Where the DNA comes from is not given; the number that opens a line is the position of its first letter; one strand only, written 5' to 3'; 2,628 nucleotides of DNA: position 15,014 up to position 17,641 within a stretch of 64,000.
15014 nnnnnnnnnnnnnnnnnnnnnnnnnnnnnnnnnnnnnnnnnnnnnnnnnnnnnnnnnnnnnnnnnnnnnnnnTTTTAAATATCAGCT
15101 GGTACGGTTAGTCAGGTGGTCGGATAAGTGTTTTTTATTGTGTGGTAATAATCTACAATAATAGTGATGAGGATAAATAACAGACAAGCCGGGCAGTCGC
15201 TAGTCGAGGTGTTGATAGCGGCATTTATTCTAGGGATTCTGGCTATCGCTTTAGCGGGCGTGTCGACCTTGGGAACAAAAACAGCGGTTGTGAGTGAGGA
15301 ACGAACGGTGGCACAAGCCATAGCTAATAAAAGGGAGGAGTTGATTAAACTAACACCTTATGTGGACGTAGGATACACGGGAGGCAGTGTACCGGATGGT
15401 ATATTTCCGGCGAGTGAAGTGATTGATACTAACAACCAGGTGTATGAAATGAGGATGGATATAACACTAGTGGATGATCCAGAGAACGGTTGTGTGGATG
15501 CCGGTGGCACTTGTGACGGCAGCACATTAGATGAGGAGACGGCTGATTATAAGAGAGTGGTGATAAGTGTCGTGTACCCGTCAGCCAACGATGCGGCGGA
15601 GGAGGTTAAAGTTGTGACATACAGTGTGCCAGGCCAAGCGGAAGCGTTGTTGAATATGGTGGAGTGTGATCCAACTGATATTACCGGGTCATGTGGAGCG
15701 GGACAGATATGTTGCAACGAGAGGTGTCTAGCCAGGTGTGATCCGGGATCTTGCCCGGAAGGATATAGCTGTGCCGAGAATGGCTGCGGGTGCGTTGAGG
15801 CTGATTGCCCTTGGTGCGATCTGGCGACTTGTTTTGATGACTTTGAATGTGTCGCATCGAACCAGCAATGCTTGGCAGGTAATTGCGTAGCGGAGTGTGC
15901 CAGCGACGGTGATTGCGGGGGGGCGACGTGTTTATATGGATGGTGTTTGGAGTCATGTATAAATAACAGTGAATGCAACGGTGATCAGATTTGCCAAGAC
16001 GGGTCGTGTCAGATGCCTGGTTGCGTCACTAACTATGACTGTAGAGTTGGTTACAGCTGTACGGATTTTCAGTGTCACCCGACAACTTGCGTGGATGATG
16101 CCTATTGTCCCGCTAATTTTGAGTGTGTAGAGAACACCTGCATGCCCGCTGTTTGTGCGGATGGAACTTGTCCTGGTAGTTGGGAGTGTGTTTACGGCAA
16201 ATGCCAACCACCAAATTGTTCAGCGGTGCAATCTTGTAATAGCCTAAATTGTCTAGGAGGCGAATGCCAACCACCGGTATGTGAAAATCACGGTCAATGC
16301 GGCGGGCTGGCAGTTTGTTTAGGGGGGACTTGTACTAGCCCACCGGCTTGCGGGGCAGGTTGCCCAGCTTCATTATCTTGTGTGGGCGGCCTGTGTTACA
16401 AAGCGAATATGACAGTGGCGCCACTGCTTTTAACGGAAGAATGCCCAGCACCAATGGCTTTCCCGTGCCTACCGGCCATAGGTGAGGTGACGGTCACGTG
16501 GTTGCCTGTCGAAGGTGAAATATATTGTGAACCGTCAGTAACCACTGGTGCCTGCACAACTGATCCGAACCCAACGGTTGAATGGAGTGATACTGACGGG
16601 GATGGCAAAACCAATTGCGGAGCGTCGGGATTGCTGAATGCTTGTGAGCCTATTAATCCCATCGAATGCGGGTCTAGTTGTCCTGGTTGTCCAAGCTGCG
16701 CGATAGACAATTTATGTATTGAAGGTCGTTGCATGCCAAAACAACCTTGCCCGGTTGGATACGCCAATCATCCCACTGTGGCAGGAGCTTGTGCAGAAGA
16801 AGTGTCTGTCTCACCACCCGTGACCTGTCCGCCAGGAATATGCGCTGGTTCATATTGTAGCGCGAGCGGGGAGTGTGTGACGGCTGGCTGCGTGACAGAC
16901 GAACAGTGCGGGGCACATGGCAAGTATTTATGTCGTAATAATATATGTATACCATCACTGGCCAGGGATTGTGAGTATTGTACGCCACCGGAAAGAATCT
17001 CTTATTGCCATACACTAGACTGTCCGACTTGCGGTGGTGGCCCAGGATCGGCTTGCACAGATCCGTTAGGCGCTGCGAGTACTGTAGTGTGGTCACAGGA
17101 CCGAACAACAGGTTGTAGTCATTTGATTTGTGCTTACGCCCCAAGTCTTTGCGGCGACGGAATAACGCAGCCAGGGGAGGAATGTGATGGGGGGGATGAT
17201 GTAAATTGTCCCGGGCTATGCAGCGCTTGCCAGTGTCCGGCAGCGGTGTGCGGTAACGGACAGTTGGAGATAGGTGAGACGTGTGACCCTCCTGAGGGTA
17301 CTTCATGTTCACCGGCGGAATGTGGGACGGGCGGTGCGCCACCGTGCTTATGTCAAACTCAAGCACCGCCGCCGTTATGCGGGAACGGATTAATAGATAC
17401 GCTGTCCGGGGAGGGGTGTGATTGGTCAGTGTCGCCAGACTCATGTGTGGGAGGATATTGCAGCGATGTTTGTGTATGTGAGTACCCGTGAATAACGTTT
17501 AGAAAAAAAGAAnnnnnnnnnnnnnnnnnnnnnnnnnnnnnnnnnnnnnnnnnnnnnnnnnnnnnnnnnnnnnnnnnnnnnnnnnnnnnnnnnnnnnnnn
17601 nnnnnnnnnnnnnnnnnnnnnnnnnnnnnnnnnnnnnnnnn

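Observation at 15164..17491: Pilin fused to a ~700-aa hyper-cysteine-rich repeat domain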

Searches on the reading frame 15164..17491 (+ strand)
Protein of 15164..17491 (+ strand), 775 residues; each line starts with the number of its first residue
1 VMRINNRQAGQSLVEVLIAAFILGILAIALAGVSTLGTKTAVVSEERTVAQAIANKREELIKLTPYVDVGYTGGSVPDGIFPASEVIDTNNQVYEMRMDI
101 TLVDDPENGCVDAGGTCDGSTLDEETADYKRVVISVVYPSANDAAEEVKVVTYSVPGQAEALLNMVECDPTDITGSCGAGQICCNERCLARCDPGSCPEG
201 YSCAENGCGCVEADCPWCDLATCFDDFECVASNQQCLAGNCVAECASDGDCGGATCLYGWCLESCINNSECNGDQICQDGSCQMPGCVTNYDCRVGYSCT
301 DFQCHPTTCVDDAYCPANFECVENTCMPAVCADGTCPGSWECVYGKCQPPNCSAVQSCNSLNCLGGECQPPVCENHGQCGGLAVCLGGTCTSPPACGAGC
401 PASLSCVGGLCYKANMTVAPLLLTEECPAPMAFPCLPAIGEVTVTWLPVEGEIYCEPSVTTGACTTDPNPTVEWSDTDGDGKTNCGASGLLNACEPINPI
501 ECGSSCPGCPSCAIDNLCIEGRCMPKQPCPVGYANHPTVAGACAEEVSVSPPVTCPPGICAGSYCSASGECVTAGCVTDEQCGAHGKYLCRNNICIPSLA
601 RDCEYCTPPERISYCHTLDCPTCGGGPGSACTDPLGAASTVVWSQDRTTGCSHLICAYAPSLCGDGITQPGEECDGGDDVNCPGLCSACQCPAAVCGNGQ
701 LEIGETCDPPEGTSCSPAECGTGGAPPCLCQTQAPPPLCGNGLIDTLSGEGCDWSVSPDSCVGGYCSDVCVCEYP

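Call 5: search_protein_families(library=pfam, proteins=[window:15164-17491:+], max_evalue=0.1)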
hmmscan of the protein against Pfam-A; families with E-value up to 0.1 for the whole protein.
window:15164-17491:+ (775 aa): 1 family
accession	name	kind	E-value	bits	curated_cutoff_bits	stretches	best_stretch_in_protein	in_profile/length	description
PF07963.17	N_methyl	-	2e-06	27.6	21.2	1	6-30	2-26/27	Prokaryotic N-terminal methylation motif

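Call 6: search_protein_families(library=ncbifam, proteins=[window:15164-17491:+], max_evalue=0.1)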
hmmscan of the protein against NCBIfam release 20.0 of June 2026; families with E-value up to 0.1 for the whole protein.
window:15164-17491:+ (775 aa): 1 family
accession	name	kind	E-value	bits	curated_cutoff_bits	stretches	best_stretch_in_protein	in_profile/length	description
TIGR02523.1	type_IV_pilV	equivalog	0.00054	20.5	52.2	1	8-62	1-55/139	type IV pilus modification protein PilV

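Call 8: find_homologous_proteins(query=window:15164-17491:+, max_evalue=0.001)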
Query window:15164-17491:+ (775 aa): 6 proteins with E <= 0.001 among 8000 candidates.
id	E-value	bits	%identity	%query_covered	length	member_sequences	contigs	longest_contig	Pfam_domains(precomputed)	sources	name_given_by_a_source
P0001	0.0e+0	1786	99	100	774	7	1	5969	PF07963.18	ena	-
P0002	0.0e+0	1265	70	100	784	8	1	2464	PF07963.18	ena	-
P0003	2.9e-282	957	58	99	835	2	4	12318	-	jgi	-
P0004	4.0e-261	887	54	100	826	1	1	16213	-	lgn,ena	-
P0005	1.1e-242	826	50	100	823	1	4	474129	PF07963.18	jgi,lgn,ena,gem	jgi:type II secretory pathway pseudopilin PulG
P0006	8.1e-191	655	68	58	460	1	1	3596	-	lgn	-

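Call 10: find_encoding_contigs(protein=P0005, flank=10000, max_places=3)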
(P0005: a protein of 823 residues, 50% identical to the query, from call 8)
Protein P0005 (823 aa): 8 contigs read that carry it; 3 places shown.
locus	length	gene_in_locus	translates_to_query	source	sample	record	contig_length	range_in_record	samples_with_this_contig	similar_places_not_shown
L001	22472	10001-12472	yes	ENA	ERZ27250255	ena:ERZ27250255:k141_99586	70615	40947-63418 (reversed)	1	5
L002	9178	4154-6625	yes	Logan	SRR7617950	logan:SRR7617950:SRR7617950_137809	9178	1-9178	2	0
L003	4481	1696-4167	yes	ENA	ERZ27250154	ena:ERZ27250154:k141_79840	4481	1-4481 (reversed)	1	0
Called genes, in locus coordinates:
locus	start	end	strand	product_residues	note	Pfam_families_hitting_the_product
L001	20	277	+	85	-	-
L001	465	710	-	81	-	-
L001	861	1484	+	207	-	PF01209:Ubie_methyltran (weak), PF13489:Methyltransf_23, PF13847:Methyltransf_31, PF08241:Methyltransf_11, PF08242:Methyltransf_12, PF13649:Methyltransf_25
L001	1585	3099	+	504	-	PF02789:Peptidase_M17_N, PF00883:Peptidase_M17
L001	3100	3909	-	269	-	PF00950:ABC-3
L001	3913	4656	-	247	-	PF02463:SMC_N (faint), PF00005:ABC_tran, PF13304:AAA_21 (faint)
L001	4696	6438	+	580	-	PF05157:MshEN, PF00437:T2SSE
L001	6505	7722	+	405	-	PF00482:T2SSF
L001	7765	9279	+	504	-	PF13620:CarboxypepD_reg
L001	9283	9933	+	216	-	-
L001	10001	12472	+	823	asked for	PF07963:N_methyl (weak)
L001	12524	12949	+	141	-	-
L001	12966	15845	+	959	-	PF08309:LVIVD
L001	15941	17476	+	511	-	PF02366:PMT, PF16192:PMT_4TMC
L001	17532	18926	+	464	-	-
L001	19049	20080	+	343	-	PF11104:PilM_2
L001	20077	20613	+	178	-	-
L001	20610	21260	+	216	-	-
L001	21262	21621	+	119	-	-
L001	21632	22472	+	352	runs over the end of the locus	PF11104:PilM_2, PF06723:MreB_Mbl (faint), PF14450:FtsA, PF21522:MreB-like_C (weak), PF25216:Volactin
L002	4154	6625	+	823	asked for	PF07963:N_methyl (weak)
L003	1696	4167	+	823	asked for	PF07963:N_methyl (weak)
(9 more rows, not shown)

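Call 12: find_related_loci(query=A1, collection=genome_contigs, flank=10000)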
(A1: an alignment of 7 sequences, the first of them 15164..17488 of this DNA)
Query A1 (775 aa) in genome_contigs; peptide patterns used: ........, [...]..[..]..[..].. (x = any residue, [..] = any of these).
599 stretches matched a pattern (row limit reached: there are more); 1 encode a relative of the query (tblastn E <= 1e-3); 1 distinct loci.
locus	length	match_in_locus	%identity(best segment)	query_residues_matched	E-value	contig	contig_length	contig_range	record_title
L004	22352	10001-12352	70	2-775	0e+0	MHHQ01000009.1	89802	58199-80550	MAG: Candidatus Andersenbacteria bacterium RIFCSPHIGHO2_02_FULL_46_16 rifcsphigho2_02_scaffold_2405, whole genome shotgu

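Call 22: search_solved_structures(query=A1, max_evalue=1, show_alignments=2)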
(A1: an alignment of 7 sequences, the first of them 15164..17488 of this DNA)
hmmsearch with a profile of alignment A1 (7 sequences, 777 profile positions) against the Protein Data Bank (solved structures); distinct sequences matched with E-value up to 1: 1.
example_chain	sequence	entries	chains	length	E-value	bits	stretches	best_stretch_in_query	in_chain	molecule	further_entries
2mop_1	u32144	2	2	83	0.83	10.8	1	660-722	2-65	Disintegrin bitistatin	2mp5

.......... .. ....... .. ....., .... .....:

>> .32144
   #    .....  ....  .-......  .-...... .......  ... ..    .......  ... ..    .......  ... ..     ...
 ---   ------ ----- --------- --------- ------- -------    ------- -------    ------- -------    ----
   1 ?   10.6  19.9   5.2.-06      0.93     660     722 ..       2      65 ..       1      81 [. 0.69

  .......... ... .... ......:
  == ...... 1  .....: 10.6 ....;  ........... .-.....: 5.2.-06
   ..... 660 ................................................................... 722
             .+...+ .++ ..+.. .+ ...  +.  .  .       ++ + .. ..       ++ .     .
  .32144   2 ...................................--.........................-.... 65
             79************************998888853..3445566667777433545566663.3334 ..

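Call 25: predict_structure(alignment_id=A1)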
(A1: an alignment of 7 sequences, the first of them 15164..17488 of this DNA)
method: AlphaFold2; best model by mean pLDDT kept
length: 775 residues; sequences in the alignment: 7
mean_pLDDT: 41.6   pTM: 0.26
mean pLDDT of the five models: 41.6, 40.8, 40.2, 38.3, 34.6
residues with pLDDT >= 90: 0; 70-90: 17; 50-70: 179; < 50: 579
segments of 3 or more residues with pLDDT < 50: 1-17, 23-117, 119-175, 197-203, 210-222, 354-356, 375-377, 393-450, 452-629, 632-638, 643-654, 656-775
pLDDT, mean of each block of 10 residues (from residue 1): 29 45 43 24 28 34 32 27 36 41 44 45 46 41 34 38 40 50 53 50 52 35 55 58 67 67 68 62 66 65 68 70 68 65 63 53 60 53 52 39 36 28 37 33 42 41 33 29 27 26 40 43 40 38 36 31 34 40 42 40 28 28 42 48 41 42 30 28 23 25 27 27 25 27 31 30 24 23
secondary structure, 60 per line:
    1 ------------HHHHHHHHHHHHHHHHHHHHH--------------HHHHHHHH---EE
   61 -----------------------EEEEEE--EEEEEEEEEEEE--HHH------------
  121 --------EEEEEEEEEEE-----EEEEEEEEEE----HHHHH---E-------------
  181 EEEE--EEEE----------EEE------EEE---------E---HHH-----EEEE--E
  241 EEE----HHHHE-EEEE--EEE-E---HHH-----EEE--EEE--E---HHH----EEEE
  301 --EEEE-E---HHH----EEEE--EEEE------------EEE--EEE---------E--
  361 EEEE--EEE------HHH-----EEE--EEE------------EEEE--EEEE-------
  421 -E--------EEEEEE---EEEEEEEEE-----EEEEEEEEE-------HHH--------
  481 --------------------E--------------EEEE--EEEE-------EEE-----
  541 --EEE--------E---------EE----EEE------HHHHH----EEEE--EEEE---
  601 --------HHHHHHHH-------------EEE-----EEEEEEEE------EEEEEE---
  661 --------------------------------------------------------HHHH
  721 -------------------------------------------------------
elements in order (helices of 4 or more, strands of 3 or more residues): H13-33 H48-55 E84-89 E92-103 E129-139 E145-154 H159-163 E181-184 E187-190 E201-203 E210-212 E234-237 E240-243 H248-251 E254-257 E260-262 E276-278 E281-283 E297-300 E303-306 E319-322 E325-328 E341-343 E346-348 E361-364 E367-369 E384-386 E389-391 E404-407 E410-413 E431-436 E440-448 E454-462 E516-519 E522-525 E533-535 E543-545 E570-572 H579-583 E588-591 E594-597 H609-616 E630-632 E638-645 E652-657 H717-720

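Call 26: search_protein_representatives(alignment_id=A1)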
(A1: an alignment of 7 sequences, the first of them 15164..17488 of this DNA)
Query: 7 sequences, 777 profile positions. Proteins with E-value up to 0.001 (for the whole library): 3268; up to 1e-10: 494; up to 1e-30: 23. The best 150 are listed.
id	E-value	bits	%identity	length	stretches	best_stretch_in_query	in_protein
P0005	0.0e+00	1339.3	-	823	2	1-776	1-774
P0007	5.0e-80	286.0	-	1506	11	655-731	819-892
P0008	1.1e-64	235.4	-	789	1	6-458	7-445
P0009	3.4e-57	210.5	-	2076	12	222-389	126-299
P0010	6.3e-57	209.6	-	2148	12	233-430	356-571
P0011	7.1e-54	199.6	-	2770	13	661-734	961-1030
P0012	1.7e-49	185.1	-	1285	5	221-413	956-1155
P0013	1.3e-44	168.9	-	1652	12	662-771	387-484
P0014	7.0e-44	166.5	-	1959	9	235-391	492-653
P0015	9.8e-44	166.0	-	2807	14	658-763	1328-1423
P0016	1.3e-43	165.6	-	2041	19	661-775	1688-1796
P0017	4.5e-43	163.8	-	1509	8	651-775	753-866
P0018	7.0e-38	146.7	-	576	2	3-210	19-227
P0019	8.0e-37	143.2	-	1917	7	650-705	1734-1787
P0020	8.1e-37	143.2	-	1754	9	649-731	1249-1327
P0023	2.7e-34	134.8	-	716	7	659-774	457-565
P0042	3.5e-28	114.6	-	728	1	7-489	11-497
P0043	5.9e-28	113.8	-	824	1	5-410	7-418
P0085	2.9e-21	91.7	-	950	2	8-157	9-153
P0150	2.0e-17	79.0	-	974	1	8-154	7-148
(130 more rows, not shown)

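Call 28: search_protein_families(library=pfam, proteins=[P0007, P0009, P0010, P0012, P0008, P0042, P0043], max_evalue=0.01)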
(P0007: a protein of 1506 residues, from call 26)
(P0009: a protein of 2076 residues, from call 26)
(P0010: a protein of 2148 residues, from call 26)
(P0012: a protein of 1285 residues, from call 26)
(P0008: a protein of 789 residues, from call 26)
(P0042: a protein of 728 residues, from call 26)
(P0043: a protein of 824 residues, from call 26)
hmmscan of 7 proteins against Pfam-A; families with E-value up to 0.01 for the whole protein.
P0007 (1506 aa): 4 families
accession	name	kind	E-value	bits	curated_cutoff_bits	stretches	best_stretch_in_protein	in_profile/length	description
PF00089.32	Trypsin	-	3.5e-20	73.2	20.6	1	55-259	21-220/220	Trypsin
PF04151.21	PPC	-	7.6e-08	33.6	25.9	0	1355-1421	4-70/70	Bacterial pre-peptidase C-terminal domain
PF13365.12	Trypsin_2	-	4.3e-05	24.7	27.6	1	60-224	1-139/144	Trypsin-like peptidase domain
PF00404.24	Dockerin_1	-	0.00052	20.6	22.9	1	1442-1488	3-51/57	Dockerin type I domain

P0009 (2076 aa): 2 families
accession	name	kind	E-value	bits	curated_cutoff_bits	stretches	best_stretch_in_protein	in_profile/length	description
PF23416.1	DUF7107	-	5.8e-33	113.4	24.6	4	126-167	2-47/48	Domain of unknown function (DUF7107)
PF04151.21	PPC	-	1.8e-06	29.1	25.9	0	1978-2040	6-66/70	Bacterial pre-peptidase C-terminal domain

P0010 (2148 aa): 4 families
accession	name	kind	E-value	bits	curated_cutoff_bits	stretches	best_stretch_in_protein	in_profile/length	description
PF23416.1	DUF7107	-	3.5e-84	277.4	24.6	16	345-388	1-47/48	Domain of unknown function (DUF7107)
PF04706.18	Dickkopf_N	-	2e-24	86.1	25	1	970-1013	1-51/51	Dickkopf N-terminal cysteine-rich region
PF19232.4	DUF5885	-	1.8e-11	44.5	33.2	5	492-583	13-107/265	Family of unknown function (DUF5885)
PF21164.2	Dumpy_DPY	-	0.00087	19.6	27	1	1736-1756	3-23/24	Dumpy, DPY module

P0012 (1285 aa): 3 families
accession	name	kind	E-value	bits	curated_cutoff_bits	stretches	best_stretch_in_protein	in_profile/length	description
PF23416.1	DUF7107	-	3.2e-24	85.4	24.6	12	1089-1129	2-46/48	Domain of unknown function (DUF7107)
PF04706.18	Dickkopf_N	-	0.00066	20.4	25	2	823-865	2-51/51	Dickkopf N-terminal cysteine-rich region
PF21164.2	Dumpy_DPY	-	0.0054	17.1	27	1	1000-1018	3-21/24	Dumpy, DPY module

P0008 (789 aa): 2 families
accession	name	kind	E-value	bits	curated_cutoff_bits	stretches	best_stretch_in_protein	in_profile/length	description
PF04706.18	Dickkopf_N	-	0.0018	19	25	1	228-272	2-51/51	Dickkopf N-terminal cysteine-rich region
PF07963.17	N_methyl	-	0.0084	16.1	21.2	0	8-31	4-27/27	Prokaryotic N-terminal methylation motif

P0042 (728 aa): 4 families
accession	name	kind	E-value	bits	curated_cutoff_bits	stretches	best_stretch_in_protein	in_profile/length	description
PF00059.27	Lectin_C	-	6.4e-09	37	22.6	1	601-728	2-107/107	Lectin C-type domain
PF23416.1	DUF7107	-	3e-06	27.9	24.6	2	331-377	1-47/48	Domain of unknown function (DUF7107)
PF07963.17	N_methyl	-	3e-05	23.8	21.2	1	10-33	3-26/27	Prokaryotic N-terminal methylation motif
PF04706.18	Dickkopf_N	-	0.0017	19.1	25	1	211-256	1-51/51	Dickkopf N-terminal cysteine-rich region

P0043 (824 aa): 2 families
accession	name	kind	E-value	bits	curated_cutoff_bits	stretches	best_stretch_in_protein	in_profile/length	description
PF04706.18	Dickkopf_N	-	0.0014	19.4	25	2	375-419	1-51/51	Dickkopf N-terminal cysteine-rich region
PF07963.17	N_methyl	-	0.0077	16.2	21.2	0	8-31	3-26/27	Prokaryotic N-terminal methylation motif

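Call 38: find_homologous_proteins(query=A2, max_evalue=0.00001)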
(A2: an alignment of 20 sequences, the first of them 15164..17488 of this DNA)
Query A2 (20 sequences) (775 aa, profile of the alignment): 12 proteins with E <= 0.00001 among 8000 candidates.
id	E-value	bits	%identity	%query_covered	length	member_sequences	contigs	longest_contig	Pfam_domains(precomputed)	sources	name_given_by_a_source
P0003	1.2e-182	628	58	99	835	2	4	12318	-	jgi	-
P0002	4.0e-178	613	70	100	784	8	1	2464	PF07963.18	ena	-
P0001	1.7e-175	604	99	100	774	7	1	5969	PF07963.18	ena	-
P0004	3.1e-175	603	54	100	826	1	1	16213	-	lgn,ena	-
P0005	9.1e-175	602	50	100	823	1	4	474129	PF07963.18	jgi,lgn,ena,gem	jgi:type II secretory pathway pseudopilin PulG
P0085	5.2e-151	523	27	20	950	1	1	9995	-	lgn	-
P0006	6.8e-57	212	68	58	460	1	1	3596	-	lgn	-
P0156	1.4e-55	207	32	30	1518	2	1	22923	PF04151.22,PF23416.2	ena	-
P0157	1.1e-18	85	30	28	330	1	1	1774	PF04706.19,PF01683.24,PF21164.3,PF23416.2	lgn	-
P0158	6.0e-16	76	29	22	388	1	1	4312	PF04706.19,PF23416.2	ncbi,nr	ncbi:MAG: dickkopf-related protein, partial [Myxococcota bacterium]|nr:dickkopf-related protein [Myx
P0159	2.7e-15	74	32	23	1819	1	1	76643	PF01833.31,PF01436.28,PF22544.3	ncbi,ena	-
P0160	8.7e-8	49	28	25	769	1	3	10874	PF00526.24,PF11617.14,PF23416.2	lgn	-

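Call 39: find_encoding_contigs(protein=P0085, flank=10000, max_places=2)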
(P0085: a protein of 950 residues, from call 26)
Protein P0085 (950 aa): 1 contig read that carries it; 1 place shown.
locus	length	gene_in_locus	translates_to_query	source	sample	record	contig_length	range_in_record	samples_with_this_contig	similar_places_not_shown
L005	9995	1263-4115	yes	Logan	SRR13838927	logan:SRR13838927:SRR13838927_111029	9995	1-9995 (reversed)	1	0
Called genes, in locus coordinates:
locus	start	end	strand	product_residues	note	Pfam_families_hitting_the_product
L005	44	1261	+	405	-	PF00482:T2SSF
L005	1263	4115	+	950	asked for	-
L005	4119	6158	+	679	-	PF13385:Laminin_G_3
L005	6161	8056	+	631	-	PF13385:Laminin_G_3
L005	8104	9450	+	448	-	PF02366:PMT, PF16192:PMT_4TMC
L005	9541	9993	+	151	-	?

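Call 40: find_encoding_contigs(protein=P0042, flank=10000, max_places=2)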
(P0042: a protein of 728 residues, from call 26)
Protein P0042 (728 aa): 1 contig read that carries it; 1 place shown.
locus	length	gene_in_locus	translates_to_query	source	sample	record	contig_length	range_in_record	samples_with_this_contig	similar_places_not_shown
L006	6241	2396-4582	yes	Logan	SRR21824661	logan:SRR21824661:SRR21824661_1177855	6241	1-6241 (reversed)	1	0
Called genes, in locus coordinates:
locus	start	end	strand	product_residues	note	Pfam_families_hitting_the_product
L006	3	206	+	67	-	?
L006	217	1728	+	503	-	PF13620:CarboxypepD_reg, PF17210:SdrD_B (faint), PF17802:SpaA (weak), PF13620:CarboxypepD_reg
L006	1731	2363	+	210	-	-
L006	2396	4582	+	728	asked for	PF23416:DUF7107 (faint), PF00059:Lectin_C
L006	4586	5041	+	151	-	-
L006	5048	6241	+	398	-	?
